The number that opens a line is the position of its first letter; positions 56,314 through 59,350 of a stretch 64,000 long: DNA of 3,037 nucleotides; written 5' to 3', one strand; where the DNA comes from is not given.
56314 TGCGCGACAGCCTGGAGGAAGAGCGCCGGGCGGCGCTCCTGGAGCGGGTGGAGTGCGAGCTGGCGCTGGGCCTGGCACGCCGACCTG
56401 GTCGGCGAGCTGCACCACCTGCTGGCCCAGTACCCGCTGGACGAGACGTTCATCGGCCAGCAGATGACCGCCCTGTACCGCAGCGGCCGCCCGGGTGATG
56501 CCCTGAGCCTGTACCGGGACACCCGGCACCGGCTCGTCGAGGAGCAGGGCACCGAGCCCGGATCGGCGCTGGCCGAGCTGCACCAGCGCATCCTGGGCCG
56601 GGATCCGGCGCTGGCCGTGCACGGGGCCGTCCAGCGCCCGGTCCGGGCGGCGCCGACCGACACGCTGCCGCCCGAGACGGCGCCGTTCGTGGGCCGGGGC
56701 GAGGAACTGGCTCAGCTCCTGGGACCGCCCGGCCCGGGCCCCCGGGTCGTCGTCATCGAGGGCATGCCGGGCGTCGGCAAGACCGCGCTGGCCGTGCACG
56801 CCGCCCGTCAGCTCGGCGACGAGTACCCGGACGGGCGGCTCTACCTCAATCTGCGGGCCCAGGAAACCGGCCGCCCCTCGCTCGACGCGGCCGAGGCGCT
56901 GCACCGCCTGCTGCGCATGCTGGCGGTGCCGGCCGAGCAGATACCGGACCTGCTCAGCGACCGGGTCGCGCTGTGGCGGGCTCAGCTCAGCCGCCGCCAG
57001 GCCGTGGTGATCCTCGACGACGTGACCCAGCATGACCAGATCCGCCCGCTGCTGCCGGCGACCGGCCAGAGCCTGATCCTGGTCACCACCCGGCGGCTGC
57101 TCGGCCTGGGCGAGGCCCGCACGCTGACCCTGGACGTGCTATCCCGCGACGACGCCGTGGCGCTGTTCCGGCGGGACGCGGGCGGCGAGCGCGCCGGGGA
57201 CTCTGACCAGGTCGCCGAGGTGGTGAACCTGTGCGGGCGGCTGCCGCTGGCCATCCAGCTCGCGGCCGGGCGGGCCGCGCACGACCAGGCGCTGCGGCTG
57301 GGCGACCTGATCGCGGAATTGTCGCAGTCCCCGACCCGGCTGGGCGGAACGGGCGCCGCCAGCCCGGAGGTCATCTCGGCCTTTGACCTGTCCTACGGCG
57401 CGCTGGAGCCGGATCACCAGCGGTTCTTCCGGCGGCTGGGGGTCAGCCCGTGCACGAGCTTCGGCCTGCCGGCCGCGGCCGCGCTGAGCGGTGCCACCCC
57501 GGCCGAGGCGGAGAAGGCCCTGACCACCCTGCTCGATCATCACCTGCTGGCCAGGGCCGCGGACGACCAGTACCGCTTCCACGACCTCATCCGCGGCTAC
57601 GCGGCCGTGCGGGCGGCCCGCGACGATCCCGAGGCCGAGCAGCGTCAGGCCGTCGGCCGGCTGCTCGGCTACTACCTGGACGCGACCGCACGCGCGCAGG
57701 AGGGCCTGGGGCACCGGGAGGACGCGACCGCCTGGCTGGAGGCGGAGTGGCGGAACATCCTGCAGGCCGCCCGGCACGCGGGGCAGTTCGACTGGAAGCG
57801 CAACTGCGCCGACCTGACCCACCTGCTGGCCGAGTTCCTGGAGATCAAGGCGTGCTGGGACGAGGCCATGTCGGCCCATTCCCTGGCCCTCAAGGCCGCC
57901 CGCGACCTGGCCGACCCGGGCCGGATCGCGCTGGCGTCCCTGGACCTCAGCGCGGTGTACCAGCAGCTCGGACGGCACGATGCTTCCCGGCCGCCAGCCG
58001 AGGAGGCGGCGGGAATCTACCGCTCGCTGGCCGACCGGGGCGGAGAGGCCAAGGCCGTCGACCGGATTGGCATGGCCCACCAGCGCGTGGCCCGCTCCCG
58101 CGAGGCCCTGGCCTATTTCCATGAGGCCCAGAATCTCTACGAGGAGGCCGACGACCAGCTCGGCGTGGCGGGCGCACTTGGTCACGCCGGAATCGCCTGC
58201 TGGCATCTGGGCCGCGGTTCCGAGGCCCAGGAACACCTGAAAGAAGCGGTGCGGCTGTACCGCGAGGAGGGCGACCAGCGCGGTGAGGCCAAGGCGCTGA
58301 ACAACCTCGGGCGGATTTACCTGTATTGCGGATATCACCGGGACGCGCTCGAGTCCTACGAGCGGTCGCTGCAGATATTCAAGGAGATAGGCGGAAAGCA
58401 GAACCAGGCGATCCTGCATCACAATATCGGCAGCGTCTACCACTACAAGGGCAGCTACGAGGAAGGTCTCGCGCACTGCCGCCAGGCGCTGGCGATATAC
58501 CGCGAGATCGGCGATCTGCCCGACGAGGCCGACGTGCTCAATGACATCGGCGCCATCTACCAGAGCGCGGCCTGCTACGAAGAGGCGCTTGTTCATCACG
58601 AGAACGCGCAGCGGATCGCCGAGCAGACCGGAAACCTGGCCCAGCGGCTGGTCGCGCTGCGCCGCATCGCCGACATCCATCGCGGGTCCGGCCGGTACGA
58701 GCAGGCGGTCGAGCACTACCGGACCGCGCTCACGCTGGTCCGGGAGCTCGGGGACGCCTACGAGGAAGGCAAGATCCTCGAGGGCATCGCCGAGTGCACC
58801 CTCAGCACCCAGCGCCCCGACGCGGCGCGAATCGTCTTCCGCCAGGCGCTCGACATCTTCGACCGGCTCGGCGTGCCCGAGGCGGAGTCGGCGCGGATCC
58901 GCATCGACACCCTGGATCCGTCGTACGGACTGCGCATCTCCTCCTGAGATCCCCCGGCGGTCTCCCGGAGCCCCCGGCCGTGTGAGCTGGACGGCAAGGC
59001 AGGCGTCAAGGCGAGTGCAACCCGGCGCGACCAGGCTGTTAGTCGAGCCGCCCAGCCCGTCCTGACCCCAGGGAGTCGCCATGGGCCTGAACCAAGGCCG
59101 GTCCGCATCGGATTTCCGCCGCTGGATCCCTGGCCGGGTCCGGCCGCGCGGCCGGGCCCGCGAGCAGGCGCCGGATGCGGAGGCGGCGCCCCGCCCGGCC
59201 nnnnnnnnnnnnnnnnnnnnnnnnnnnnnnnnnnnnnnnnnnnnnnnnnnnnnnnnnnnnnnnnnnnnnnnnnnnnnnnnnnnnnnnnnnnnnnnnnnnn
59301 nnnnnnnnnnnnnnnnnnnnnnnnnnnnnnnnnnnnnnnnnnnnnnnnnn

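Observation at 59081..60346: Nitric-oxide-synthase oxygenase homologue with CGGR heme loop and a deleted pterin-binding segment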

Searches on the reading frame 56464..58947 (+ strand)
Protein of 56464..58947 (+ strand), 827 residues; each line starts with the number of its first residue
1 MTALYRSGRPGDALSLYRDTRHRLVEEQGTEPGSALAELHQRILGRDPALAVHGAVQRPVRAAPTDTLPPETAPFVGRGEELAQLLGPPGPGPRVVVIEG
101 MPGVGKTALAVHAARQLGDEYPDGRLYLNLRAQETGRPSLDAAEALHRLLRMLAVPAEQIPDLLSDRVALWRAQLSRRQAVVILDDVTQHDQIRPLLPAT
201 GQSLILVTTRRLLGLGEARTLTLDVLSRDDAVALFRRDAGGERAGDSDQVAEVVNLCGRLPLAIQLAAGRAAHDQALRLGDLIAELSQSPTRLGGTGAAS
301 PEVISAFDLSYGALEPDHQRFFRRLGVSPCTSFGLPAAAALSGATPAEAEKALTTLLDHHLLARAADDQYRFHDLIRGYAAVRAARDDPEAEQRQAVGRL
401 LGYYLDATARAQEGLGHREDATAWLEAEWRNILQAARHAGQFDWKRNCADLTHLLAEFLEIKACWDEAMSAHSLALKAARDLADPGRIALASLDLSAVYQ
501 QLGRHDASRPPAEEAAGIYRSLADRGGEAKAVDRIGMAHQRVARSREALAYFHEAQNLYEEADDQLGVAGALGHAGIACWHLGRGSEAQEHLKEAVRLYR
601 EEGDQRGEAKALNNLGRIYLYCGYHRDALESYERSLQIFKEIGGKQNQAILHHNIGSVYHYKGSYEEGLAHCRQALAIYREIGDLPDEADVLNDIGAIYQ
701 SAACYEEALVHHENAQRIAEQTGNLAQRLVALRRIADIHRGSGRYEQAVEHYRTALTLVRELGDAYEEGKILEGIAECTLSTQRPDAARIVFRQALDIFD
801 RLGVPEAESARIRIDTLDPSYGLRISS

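Call 53: search_protein_families(library=pfam, proteins=[window:56464-58947:+], max_evalue=0.001)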
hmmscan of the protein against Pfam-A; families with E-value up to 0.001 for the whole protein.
window:56464-58947:+ (827 aa): 16 families
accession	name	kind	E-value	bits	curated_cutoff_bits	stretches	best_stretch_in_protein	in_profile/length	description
PF13424.12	TPR_12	-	1.9e-47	159.8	30.1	6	649-721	3-77/77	Tetratricopeptide repeat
PF13374.12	TPR_10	-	1.1e-20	73.4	27.5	1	609-641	2-34/42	Tetratricopeptide repeat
PF00515.34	TPR_1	-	1.4e-20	72.6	27.8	2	609-638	1-30/34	Tetratricopeptide repeat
PF07719.23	TPR_2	-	2.5e-20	71.3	27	1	609-640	1-32/34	Tetratricopeptide repeat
PF13181.12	TPR_8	-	2e-16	59.1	25.7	0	609-638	1-30/34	Tetratricopeptide repeat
PF14938.12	SNAP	-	7.3e-13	49.1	25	2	662-754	87-180/282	Soluble NSF attachment protein, SNAP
PF00931.28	NB-ARC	-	3.7e-12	46.5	23.5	1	91-273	16-207/248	NB-ARC domain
PF03704.23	BTAD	-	5.8e-11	43.4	22.1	1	1-44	103-146/146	Bacterial transcriptional activator domain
PF17874.7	TPR_MalT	-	6.2e-10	39.3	45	2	658-765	10-116/336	MalT-like TPR region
PF13191.12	AAA_16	-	2.9e-09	38.1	32.6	1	74-224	1-139/167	AAA ATPase domain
PF13176.12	TPR_7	-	2.5e-08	33.8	27.9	1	731-765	1-35/36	Tetratricopeptide repeat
PF13414.12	TPR_11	-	4.2e-06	26.8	26.8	0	737-766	2-31/42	TPR repeat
PF13401.12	AAA_22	-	5.1e-05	24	27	1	93-187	5-93/130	AAA domain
PF13432.12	TPR_16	-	8.7e-05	23.3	32.7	1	735-799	3-61/65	Tetratricopeptide repeat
PF05729.18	NACHT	-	0.00047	20.5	26.7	1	94-190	1-93/167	NACHT domain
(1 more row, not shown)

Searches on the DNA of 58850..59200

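Call 68: search_rna_families(source=window, start=58850, end=59200, threshold=evalue, max_evalue=1)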
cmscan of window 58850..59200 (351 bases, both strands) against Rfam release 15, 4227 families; matches with E-value up to 1: 0.
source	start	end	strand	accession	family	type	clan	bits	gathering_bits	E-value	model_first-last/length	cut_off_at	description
